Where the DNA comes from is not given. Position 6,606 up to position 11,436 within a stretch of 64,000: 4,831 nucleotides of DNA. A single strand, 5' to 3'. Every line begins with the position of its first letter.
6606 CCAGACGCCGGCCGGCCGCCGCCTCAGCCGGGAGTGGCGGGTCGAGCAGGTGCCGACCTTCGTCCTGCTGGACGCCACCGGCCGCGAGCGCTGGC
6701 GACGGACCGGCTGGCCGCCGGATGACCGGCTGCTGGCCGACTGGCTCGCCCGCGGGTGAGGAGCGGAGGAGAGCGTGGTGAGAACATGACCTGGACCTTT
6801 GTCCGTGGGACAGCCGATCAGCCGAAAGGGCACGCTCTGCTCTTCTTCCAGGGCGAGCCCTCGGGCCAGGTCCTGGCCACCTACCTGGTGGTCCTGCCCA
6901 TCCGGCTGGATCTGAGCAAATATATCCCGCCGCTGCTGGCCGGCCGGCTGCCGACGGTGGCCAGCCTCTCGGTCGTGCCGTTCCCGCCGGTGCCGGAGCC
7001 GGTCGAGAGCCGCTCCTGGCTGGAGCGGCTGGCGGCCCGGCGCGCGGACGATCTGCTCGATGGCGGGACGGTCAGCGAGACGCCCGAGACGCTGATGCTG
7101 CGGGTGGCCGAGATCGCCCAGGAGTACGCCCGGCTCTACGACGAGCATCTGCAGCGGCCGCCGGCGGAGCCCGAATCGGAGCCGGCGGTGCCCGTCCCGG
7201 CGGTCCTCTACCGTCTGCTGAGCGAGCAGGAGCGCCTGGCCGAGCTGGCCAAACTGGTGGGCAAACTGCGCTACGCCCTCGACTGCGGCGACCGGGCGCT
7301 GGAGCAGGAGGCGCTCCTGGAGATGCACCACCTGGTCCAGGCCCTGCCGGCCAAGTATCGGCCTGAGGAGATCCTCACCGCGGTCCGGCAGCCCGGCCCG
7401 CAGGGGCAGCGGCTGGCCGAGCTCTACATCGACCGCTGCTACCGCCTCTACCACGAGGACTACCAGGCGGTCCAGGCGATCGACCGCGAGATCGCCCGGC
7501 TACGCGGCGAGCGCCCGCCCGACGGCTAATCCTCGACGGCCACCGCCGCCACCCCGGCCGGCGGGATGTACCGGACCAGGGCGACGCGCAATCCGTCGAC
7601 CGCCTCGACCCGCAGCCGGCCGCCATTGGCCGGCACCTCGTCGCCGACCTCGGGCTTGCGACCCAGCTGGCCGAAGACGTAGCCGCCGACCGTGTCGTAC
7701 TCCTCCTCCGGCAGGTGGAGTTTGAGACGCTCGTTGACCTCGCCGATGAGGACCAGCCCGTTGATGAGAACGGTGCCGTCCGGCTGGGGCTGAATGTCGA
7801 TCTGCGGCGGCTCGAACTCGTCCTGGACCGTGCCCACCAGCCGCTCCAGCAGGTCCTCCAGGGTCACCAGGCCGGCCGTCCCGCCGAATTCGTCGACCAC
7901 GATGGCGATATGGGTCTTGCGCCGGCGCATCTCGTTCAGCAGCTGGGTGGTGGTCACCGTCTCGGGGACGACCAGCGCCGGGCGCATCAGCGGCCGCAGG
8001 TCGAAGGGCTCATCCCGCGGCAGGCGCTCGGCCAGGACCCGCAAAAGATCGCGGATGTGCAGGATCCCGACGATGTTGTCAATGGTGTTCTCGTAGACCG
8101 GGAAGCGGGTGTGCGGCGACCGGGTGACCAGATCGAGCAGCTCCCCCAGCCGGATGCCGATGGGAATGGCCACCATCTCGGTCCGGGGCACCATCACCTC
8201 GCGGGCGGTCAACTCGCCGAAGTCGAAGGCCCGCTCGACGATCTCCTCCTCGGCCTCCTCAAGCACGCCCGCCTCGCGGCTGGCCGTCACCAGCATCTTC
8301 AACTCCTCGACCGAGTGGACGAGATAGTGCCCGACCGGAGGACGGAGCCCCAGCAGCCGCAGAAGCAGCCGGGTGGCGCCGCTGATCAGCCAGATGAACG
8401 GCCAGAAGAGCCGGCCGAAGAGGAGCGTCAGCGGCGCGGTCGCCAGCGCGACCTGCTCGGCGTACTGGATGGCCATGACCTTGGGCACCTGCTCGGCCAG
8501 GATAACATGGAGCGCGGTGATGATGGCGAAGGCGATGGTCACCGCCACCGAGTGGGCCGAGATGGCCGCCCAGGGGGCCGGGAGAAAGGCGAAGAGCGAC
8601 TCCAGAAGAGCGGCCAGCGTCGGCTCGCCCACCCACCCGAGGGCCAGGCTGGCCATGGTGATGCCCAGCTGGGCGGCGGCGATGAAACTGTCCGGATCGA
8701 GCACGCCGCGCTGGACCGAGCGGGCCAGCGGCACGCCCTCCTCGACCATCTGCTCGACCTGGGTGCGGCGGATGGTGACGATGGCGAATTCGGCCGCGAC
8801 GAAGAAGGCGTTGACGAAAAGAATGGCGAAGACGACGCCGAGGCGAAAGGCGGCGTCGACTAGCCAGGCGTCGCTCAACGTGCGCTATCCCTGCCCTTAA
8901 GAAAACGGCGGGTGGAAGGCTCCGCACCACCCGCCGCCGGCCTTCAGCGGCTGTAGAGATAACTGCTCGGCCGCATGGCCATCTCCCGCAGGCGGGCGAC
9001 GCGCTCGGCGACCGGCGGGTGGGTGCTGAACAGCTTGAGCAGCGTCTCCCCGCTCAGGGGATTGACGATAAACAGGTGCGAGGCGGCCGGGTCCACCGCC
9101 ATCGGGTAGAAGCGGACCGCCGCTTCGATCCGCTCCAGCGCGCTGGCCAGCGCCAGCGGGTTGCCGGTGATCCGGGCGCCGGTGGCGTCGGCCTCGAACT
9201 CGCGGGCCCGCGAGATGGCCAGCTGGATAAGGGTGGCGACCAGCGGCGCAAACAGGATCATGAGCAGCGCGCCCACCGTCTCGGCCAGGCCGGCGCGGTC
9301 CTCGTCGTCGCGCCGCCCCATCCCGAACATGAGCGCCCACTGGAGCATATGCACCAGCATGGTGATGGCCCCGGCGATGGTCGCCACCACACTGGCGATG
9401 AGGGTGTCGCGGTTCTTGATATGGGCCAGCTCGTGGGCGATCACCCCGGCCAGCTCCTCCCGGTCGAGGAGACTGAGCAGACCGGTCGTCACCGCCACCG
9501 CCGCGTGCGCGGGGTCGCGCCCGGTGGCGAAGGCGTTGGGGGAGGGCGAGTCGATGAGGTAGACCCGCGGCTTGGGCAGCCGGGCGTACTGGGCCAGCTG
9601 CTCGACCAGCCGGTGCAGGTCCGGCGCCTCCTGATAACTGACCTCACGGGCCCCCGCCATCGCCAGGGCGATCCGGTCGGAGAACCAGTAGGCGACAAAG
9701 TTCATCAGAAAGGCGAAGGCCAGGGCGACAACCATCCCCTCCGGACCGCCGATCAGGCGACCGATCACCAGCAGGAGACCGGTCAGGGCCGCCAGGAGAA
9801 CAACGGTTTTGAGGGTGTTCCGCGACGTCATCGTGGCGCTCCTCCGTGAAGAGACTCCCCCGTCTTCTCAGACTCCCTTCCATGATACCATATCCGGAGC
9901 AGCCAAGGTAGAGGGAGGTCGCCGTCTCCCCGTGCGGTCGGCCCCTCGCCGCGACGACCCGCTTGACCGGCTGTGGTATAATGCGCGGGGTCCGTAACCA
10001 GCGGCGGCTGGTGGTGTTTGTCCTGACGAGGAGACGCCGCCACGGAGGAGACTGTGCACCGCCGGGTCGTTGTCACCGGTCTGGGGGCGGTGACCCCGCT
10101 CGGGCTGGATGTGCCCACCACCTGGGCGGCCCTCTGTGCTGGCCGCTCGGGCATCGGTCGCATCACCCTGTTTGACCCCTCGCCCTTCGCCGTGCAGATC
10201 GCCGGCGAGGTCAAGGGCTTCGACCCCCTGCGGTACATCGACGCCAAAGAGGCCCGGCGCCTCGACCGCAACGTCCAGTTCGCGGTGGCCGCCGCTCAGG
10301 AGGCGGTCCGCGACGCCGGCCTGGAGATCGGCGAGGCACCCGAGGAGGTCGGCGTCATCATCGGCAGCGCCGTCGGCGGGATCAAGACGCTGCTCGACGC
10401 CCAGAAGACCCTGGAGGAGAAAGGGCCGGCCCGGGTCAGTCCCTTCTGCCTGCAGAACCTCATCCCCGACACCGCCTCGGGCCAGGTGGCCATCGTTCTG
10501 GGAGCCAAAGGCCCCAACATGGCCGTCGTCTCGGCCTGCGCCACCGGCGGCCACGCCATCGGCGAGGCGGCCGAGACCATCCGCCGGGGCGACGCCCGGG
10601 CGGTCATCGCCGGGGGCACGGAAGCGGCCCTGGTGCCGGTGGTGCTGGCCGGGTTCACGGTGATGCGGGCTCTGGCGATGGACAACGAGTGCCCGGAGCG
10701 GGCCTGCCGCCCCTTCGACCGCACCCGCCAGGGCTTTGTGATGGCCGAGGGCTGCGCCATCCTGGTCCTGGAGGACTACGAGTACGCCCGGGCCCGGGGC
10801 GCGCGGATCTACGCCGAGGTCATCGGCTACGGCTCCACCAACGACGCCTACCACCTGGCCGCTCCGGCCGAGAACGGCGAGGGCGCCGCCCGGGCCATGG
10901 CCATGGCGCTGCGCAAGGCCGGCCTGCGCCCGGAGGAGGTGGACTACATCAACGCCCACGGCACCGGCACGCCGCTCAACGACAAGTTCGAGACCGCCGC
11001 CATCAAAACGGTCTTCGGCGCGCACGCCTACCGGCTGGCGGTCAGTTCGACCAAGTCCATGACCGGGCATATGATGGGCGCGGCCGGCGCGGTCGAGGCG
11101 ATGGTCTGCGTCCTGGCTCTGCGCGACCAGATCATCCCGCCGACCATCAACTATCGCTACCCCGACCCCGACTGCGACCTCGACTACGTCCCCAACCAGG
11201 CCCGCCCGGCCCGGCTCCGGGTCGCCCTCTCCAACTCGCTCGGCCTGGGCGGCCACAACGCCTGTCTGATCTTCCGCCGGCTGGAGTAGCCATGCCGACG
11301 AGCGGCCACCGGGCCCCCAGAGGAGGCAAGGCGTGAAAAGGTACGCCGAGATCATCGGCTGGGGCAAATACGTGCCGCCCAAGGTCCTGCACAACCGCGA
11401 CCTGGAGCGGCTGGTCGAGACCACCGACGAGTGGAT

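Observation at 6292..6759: Hidden selenoprotein: membrane-anchored thioredoxin-fold protein with a UxxC motif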

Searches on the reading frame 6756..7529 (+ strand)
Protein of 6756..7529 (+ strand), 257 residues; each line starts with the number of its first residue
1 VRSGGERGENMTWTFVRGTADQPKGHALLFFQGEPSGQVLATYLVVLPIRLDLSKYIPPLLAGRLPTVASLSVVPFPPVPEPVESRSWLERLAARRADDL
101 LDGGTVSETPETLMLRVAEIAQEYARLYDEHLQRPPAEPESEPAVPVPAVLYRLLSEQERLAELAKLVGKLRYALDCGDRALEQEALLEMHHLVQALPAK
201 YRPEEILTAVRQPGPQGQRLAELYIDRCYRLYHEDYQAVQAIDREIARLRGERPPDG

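Call 11: find_encoding_contigs(protein=window:6756-7529:+, flank=10000, max_places=10)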
Protein window:6756-7529:+ (257 aa): no gene with exactly this product is on record in the collection.

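Call 22: search_protein_families(library=pfam, proteins=[window:6786-7526:+], max_evalue=0.001)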
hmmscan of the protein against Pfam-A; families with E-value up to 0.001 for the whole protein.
window:6786-7526:+ (247 aa): 0 families

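Call 46: search_protein_families(library=ncbifam, proteins=[window:6786-7526:+], max_evalue=0.01)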
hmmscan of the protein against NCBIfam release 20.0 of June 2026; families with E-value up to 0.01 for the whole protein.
window:6786-7526:+ (247 aa): 0 families

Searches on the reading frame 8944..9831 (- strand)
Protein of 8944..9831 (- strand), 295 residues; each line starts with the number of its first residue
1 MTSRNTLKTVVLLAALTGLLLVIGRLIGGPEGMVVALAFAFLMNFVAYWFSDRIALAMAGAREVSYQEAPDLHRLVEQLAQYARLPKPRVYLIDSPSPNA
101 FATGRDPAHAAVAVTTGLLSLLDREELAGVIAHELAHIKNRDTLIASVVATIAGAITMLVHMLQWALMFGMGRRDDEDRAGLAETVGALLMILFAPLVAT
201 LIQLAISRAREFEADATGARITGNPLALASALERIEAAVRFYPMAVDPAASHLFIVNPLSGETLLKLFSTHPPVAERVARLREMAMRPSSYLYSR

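Call 14: find_encoding_contigs(protein=window:8944-9831:-, flank=10000, max_places=10)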
Protein window:8944-9831:- (295 aa): 10 contigs read that carry it; 10 places shown.
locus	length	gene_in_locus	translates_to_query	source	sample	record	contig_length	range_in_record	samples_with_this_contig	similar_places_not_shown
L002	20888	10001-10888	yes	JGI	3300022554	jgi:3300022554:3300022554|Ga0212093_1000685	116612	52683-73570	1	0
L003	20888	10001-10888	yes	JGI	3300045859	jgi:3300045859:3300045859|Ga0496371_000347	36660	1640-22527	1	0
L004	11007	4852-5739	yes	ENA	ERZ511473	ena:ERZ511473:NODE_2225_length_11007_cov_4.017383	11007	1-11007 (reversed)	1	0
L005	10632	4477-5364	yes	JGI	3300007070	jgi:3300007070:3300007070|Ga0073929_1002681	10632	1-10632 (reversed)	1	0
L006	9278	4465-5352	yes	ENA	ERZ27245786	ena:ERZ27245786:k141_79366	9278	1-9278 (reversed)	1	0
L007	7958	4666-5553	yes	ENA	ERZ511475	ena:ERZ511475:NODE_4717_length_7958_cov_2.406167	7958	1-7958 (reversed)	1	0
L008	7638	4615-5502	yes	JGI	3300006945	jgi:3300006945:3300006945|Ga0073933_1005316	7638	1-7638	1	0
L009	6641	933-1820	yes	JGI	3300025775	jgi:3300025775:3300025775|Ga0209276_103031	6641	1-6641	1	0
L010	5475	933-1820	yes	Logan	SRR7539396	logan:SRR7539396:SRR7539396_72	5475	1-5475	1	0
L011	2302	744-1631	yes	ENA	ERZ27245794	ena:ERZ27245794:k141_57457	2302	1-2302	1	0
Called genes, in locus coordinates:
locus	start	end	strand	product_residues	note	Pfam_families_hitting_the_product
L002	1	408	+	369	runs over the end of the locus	PF00144:Beta-lactamase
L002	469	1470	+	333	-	PF01208:URO-D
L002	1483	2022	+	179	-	PF01965:DJ-1_PfpI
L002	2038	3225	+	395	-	PF01053:Cys_Met_Meta_PP, PF00155:Aminotran_1_2, PF01212:Beta_elim_lyase, PF01041:DegT_DnrJ_EryC1, PF00266:Aminotran_5 (weak)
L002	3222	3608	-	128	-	PF00083:Sugar_tr, PF07690:MFS_1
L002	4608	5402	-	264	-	PF01790:LGT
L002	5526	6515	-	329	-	PF00698:Acyl_transf_1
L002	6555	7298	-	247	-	PF00106:adh_short, PF08659:KR, PF13561:adh_short_C2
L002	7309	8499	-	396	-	PF08545:ACP_syn_III, PF08541:ACP_syn_III_C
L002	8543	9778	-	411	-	PF00109:ketoacyl-synt, PF02801:Ketoacyl-synt_C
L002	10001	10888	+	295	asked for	PF01435:Peptidase_M48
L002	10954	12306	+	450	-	PF01595:CNNM, PF00571:CBS (weak), PF03471:CorC_HlyC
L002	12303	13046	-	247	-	-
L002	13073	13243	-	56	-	-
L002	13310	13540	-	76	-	-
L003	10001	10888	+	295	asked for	PF01435:Peptidase_M48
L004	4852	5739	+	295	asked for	PF01435:Peptidase_M48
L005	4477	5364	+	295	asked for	PF01435:Peptidase_M48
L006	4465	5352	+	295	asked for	PF01435:Peptidase_M48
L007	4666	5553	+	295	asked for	PF01435:Peptidase_M48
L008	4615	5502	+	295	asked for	PF01435:Peptidase_M48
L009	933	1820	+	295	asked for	PF01435:Peptidase_M48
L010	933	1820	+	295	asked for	PF01435:Peptidase_M48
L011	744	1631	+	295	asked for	PF01435:Peptidase_M48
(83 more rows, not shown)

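Call 28: list_cluster_members(proteins=[window:8944-9828:-, window:7526-8875:-, window:3059-5959:-, window:6292-6519:+, window:6535-6756:+, window:6053-6244:+, window:6786-7526:+, window:16610-17797:-])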
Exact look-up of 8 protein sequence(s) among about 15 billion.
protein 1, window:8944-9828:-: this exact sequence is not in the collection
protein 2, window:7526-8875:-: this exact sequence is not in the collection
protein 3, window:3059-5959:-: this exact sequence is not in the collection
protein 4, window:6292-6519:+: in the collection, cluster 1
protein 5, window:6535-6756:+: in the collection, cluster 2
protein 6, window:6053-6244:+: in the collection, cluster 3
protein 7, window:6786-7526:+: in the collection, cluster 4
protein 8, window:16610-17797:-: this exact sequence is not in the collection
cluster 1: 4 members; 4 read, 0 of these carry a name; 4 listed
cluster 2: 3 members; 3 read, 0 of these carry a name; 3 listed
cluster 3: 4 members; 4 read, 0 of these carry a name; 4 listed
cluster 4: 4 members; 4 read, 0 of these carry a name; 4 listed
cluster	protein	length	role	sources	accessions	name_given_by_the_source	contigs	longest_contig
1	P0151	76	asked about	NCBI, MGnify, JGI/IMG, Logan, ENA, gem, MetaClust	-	-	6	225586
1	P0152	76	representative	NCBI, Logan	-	-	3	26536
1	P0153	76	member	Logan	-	-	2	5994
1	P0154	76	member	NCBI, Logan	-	-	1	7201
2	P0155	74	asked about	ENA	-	-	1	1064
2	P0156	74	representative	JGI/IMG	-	-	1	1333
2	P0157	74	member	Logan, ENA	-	-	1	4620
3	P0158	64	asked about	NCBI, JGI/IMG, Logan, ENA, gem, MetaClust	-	-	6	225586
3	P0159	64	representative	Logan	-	-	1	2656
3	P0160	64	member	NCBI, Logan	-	-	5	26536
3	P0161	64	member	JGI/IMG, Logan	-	-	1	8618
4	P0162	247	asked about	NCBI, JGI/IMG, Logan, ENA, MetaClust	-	-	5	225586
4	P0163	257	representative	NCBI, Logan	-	-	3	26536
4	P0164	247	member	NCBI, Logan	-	-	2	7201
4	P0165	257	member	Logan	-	-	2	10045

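Call 52: list_cluster_members(proteins=[window:8947-9831:-, window:7529-8878:-, window:3062-5962:-, window:16610-17794:-, window:17813-18349:-, window:18365-19363:-, window:10054-11286:+, window:11333-12520:+, window:12534-13274:+, window:13317-14303:+])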
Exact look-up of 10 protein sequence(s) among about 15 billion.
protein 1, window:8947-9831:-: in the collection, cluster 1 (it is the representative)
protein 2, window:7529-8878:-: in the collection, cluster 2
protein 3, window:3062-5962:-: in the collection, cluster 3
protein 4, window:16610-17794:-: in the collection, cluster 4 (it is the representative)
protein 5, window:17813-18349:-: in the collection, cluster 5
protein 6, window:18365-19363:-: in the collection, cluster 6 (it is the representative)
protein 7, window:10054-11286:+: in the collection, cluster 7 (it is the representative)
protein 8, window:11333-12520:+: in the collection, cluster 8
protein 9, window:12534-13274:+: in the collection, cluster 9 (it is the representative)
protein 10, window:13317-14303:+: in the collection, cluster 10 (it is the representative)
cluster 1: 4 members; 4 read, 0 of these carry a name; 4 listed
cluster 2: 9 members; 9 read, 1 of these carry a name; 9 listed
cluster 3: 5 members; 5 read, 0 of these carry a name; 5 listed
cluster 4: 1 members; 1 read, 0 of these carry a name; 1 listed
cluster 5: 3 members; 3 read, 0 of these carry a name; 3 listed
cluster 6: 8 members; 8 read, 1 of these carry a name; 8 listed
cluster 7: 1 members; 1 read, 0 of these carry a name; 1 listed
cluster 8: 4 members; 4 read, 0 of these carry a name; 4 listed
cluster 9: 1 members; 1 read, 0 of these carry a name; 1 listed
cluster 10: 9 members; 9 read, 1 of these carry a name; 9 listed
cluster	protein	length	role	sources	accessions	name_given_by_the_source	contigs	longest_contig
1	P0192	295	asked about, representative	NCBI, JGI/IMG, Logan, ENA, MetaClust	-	-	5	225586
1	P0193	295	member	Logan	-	-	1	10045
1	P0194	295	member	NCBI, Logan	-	-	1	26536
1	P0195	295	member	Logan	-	-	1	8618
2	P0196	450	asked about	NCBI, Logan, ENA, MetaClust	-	-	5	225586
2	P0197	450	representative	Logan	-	-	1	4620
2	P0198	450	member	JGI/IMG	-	CBS domain containing-hemolysin-like protein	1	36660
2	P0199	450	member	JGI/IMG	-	-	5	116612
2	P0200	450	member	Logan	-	-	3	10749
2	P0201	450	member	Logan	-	-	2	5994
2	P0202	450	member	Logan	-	-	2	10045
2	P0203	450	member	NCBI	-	-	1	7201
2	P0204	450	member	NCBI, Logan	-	-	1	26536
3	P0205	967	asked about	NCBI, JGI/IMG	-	-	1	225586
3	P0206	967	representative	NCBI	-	-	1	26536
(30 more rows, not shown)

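Call 59: find_encoding_contigs(protein=P0157, flank=5000, max_places=5)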
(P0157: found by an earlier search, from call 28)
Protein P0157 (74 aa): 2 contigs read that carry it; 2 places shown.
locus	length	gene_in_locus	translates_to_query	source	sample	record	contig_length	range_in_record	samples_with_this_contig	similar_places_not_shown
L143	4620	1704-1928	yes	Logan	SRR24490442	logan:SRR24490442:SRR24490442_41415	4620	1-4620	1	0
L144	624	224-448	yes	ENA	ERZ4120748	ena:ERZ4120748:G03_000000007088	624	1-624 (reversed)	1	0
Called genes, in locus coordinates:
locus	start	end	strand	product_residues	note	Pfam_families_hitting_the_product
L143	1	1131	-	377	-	?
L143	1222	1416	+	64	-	-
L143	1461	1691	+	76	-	-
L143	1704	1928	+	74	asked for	-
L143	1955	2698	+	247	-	-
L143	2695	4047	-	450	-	PF01595:CNNM, PF00571:CBS (weak), PF03471:CorC_HlyC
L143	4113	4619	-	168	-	?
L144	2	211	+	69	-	?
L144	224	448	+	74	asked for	-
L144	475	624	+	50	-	?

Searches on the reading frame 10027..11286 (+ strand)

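Call 22: search_protein_families(library=pfam, proteins=[window:10027-11286:+], max_evalue=0.001)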
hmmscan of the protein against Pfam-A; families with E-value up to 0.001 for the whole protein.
window:10027-11286:+ (420 aa): 3 families
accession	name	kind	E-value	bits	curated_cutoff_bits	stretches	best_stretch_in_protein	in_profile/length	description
PF00109.32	ketoacyl-synt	-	2.5e-55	188.3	20.8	1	12-252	2-250/252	Beta-ketoacyl synthase, N-terminal domain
PF02801.28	Ketoacyl-synt_C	-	4e-43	146.6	20.8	1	262-376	1-118/119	Beta-ketoacyl synthase, C-terminal domain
PF00108.29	Thiolase_N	-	6.4e-05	22.9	26.4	1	153-200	65-114/260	Thiolase, N-terminal domain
